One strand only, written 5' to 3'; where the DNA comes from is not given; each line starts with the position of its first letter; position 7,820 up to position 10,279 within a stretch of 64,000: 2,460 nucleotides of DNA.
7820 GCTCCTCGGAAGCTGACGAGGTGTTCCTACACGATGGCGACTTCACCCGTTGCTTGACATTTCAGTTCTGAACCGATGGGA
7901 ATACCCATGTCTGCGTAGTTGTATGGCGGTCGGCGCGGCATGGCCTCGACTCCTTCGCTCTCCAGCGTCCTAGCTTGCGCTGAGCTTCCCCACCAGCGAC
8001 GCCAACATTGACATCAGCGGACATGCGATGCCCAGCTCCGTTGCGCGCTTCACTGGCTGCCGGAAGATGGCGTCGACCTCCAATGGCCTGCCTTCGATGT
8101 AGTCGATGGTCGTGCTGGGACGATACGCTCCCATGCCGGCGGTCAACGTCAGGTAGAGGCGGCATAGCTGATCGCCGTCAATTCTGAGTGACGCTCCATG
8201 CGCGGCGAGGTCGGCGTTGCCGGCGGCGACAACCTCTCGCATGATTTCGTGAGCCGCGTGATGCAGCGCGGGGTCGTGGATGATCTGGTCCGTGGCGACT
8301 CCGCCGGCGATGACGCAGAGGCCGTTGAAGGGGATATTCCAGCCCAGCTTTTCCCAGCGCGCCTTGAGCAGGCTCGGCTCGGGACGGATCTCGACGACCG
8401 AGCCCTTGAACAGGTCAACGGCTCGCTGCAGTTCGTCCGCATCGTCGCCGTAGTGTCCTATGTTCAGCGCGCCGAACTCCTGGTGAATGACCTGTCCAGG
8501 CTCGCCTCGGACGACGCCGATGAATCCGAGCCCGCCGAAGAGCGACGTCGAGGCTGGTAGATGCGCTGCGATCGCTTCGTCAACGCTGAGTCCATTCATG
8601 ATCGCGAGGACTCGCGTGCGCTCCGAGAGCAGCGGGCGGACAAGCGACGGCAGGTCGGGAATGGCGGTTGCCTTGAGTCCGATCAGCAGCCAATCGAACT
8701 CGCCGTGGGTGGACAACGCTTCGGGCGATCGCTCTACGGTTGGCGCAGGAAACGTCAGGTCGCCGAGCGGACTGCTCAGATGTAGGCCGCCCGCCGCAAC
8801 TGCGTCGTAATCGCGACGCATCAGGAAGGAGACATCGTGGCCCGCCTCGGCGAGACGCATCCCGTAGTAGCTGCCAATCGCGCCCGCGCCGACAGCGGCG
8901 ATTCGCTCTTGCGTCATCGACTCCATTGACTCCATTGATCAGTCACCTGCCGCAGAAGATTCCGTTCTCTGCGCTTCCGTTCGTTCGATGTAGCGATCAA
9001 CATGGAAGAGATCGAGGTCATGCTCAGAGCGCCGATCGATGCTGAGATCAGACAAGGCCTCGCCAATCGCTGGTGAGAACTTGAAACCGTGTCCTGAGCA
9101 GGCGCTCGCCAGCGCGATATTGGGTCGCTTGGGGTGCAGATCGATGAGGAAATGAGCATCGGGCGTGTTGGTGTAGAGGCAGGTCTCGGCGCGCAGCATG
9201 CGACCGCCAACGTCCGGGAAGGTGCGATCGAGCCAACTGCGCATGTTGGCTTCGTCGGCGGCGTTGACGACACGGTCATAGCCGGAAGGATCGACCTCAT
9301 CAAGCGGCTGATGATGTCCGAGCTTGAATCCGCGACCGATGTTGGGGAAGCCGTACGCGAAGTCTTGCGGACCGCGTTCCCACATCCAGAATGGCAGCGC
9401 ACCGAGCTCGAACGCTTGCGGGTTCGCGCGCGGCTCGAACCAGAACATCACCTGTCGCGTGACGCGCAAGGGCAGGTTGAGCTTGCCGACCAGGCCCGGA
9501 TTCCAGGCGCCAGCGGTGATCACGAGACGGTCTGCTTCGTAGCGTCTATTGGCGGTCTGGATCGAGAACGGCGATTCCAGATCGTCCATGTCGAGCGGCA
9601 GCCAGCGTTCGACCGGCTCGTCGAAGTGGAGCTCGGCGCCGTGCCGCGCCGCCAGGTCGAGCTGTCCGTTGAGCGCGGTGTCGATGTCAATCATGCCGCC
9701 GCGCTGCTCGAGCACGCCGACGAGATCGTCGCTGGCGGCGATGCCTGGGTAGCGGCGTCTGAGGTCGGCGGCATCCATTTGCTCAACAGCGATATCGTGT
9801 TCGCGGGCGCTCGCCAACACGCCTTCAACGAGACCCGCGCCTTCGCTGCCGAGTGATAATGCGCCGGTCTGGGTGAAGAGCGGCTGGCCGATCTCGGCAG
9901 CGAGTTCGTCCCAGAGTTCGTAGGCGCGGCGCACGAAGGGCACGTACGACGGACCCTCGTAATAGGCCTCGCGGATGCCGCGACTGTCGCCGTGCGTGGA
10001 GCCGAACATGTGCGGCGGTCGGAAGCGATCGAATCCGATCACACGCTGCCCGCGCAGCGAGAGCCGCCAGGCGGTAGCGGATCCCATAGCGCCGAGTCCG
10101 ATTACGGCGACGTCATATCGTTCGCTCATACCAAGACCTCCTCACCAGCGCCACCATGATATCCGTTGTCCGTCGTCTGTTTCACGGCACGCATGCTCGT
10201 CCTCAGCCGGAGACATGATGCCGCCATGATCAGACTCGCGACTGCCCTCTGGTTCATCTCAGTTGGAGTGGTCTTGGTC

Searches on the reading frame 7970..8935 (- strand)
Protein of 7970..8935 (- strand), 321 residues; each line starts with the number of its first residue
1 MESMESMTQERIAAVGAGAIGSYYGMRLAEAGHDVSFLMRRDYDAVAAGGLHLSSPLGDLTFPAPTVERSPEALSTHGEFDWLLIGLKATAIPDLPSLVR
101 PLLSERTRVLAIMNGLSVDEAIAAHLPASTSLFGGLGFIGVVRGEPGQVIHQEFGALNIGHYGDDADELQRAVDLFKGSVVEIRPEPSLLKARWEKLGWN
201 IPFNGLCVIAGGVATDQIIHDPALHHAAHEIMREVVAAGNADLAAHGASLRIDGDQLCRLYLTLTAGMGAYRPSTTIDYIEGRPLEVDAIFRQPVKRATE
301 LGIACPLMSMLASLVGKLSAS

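Call 61: search_protein_families(library=pfam, proteins=[window:7970-8935:-], max_evalue=0.00001)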
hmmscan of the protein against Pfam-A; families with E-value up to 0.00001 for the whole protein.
window:7970-8935:- (321 aa): 2 families
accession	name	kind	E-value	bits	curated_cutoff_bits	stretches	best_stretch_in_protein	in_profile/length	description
PF02558.23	ApbA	-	1.1e-32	113.2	22.2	1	12-162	1-148/150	Ketopantoate reductase PanE/ApbA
PF08546.17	ApbA_C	-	2.1e-22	80.2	22.7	1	190-317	3-123/125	Ketopantoate reductase PanE/ApbA C terminal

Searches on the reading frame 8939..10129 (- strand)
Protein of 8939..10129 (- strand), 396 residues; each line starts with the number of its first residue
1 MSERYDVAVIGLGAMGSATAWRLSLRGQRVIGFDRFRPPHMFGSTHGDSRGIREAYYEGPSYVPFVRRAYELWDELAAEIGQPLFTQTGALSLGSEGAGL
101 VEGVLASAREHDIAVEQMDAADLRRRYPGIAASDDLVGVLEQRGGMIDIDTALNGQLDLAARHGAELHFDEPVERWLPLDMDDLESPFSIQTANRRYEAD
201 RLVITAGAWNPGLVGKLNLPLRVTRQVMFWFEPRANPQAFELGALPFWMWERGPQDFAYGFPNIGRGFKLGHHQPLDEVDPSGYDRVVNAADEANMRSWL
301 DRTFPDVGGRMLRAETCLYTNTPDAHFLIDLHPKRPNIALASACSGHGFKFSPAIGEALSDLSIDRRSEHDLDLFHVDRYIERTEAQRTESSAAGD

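Call 61: search_protein_families(library=pfam, proteins=[window:8939-10129:-], max_evalue=0.00001)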
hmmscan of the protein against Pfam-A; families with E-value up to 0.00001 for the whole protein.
window:8939-10129:- (396 aa): 1 family
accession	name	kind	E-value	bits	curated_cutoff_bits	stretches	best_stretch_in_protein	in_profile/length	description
PF01266.30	DAO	-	3.2e-51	175.3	27.9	1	6-362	1-353/353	FAD dependent oxidoreductase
